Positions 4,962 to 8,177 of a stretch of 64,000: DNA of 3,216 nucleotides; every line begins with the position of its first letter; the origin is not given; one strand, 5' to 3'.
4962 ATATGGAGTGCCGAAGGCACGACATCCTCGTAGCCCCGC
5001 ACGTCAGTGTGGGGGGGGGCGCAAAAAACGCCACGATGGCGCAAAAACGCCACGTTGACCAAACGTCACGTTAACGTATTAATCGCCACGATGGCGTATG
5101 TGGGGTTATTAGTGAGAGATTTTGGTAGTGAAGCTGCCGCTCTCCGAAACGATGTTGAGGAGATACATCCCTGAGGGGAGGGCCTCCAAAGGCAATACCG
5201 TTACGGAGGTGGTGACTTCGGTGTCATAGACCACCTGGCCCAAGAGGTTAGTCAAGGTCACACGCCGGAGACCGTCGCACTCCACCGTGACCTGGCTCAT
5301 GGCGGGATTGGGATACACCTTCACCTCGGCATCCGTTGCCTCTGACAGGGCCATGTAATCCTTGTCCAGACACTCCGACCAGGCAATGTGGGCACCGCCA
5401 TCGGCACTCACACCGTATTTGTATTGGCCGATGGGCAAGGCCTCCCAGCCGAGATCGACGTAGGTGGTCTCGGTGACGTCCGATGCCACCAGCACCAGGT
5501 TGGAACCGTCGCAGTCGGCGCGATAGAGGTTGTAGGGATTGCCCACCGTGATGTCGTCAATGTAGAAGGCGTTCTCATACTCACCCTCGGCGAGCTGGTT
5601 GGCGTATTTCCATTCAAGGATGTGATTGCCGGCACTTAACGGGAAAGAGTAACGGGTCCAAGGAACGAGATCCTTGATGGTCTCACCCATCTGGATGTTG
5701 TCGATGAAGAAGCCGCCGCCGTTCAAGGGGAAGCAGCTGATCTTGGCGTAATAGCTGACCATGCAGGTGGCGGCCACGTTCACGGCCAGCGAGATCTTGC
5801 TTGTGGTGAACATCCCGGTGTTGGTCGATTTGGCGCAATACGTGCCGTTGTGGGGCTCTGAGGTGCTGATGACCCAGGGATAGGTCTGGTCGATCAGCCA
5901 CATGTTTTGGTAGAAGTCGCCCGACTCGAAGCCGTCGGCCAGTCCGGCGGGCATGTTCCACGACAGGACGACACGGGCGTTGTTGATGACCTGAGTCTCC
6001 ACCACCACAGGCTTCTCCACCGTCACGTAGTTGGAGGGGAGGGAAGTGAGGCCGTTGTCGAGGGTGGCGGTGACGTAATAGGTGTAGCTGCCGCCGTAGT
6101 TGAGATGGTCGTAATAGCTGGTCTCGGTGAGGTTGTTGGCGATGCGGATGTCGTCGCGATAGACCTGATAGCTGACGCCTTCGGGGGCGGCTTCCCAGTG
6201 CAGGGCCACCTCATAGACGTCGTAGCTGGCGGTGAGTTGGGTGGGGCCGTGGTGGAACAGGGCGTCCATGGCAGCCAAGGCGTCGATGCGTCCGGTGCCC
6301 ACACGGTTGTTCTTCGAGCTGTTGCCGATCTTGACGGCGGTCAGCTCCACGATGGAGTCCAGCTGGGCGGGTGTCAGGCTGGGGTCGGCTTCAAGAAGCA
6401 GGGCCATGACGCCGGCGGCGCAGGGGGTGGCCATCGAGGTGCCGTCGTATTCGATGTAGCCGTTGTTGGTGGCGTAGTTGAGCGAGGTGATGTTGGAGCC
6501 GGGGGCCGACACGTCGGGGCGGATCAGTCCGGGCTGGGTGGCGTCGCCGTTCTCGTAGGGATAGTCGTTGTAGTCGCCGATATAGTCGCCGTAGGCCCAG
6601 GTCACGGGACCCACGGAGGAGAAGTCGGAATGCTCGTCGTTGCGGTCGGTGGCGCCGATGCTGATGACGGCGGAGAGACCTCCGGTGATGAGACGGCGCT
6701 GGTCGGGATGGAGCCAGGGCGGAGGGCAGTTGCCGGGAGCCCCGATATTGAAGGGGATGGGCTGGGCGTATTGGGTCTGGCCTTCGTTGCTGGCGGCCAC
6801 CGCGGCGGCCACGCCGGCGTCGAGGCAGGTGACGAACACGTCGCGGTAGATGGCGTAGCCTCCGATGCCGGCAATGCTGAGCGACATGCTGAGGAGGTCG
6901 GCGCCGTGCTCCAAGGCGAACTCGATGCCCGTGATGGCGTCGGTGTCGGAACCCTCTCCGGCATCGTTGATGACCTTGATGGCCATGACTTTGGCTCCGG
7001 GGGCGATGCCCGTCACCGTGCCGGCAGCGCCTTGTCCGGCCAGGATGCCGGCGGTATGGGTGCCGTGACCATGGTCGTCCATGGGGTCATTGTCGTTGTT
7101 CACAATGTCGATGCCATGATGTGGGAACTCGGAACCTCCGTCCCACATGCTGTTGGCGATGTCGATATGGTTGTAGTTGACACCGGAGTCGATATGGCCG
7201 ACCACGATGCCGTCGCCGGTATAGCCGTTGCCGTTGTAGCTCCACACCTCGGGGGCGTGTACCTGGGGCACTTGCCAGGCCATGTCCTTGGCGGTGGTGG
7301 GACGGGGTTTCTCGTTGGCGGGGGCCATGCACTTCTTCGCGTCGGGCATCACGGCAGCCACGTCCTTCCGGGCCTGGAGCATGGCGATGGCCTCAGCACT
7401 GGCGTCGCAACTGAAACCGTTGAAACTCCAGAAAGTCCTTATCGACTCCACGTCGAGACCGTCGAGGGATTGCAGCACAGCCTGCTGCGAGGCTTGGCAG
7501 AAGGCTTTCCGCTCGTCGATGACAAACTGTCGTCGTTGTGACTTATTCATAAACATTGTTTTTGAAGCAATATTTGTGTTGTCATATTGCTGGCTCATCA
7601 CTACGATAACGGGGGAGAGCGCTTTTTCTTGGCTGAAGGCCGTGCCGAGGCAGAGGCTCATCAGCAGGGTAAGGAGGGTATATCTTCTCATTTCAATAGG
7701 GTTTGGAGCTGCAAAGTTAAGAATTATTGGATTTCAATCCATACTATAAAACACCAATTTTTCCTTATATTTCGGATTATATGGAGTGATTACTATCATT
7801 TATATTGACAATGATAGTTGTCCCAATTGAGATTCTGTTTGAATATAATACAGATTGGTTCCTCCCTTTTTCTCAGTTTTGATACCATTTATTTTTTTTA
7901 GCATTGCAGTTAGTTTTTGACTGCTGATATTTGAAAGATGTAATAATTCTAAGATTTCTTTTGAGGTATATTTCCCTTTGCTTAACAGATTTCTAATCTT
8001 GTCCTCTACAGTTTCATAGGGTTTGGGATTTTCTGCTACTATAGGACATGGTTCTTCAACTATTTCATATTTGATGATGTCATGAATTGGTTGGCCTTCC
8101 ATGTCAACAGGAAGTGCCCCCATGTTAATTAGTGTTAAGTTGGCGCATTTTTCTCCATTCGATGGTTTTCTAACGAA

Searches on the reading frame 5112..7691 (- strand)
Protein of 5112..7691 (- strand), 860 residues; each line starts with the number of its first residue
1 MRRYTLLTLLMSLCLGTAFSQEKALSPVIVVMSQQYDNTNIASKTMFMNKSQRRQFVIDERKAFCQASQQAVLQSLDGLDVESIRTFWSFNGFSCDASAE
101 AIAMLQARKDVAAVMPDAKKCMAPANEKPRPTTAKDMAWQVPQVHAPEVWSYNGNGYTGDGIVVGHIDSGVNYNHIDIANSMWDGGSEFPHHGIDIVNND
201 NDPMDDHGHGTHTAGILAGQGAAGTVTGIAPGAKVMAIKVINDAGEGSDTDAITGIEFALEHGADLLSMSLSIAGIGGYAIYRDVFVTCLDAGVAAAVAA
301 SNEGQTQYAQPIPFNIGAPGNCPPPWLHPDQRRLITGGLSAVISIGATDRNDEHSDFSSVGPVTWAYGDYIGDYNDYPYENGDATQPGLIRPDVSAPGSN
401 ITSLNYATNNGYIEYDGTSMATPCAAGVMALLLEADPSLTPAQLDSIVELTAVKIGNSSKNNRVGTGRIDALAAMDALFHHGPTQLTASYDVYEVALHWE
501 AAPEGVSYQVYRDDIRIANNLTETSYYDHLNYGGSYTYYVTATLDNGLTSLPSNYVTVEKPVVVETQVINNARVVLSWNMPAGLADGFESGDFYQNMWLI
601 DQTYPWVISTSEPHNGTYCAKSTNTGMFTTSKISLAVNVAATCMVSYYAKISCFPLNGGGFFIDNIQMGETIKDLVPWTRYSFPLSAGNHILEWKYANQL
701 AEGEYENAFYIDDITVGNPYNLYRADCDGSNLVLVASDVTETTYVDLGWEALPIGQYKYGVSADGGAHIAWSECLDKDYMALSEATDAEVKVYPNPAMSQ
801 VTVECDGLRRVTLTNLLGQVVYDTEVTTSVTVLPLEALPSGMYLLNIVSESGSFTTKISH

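Call 49: search_protein_families(library=padloc, proteins=[window:5112-7691:-], max_evalue=0.001)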
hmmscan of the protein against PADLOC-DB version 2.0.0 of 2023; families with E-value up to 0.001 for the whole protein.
window:5112-7691:- (860 aa): 1 family
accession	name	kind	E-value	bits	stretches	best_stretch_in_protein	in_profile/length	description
PDLC03014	subtilase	-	1.3e-22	78.8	1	128-446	157-369/391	-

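Call 65: find_related_loci(query=window:5112-7691:-, collection=metagenome_contigs, flank=6000)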
Query window:5112-7691:- (860 aa) in metagenome_contigs; peptide patterns used: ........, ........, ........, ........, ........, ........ (x = any residue, [..] = any of these).
600 stretches matched a pattern (row limit reached: there are more); 564 encode a relative of the query (tblastn E <= 1e-3); the best 80 are kept; 80 distinct loci.
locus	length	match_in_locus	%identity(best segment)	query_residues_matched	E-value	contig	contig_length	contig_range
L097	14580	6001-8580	65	1-859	0e+0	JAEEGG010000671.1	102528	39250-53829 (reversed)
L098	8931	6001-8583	66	1-858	0e+0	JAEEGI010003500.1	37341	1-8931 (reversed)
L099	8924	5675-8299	64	1-859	0e+0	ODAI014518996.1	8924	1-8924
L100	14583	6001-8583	64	1-859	0e+0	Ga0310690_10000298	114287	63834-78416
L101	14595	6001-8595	65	3-859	0e+0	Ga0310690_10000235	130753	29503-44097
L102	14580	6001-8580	64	3-858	0e+0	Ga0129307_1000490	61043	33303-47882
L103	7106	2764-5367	65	1-859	0e+0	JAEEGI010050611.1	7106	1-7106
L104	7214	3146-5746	64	1-859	0e+0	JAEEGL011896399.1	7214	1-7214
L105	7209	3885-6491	64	1-859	0e+0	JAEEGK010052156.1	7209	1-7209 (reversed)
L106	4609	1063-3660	63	1-858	0e+0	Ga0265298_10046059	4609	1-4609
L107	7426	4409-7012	64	1-858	0e+0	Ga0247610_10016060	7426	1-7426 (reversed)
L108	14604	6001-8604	64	1-858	0e+0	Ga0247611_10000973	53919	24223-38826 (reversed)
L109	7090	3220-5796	65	3-858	0e+0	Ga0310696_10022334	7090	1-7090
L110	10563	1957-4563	64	1-859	0e+0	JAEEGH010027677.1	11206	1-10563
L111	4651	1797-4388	64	1-858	0e+0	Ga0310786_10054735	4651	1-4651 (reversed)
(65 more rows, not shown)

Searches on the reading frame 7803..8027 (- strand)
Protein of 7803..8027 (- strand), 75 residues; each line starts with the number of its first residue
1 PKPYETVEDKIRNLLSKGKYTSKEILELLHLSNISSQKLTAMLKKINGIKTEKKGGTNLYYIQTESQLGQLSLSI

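Call 40: search_protein_families(library=pfam, proteins=[window:7803-8027:-], max_evalue=10)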
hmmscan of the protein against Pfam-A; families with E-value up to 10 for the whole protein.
seq(75 aa): 3 families
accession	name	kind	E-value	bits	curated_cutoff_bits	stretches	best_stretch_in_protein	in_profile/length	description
PF01316.27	Arg_repressor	-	0.015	15.5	27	1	9-66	8-68/70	Arginine repressor, DNA binding domain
PF00392.27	GntR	-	0.056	13.6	27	1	3-28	1-27/64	Bacterial regulatory proteins, gntR family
PF05793.18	TFIIF_alpha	-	0.094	11.7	27.1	1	6-57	465-522/528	Transcription initiation factor IIF, alpha subunit (TFIIF-alpha)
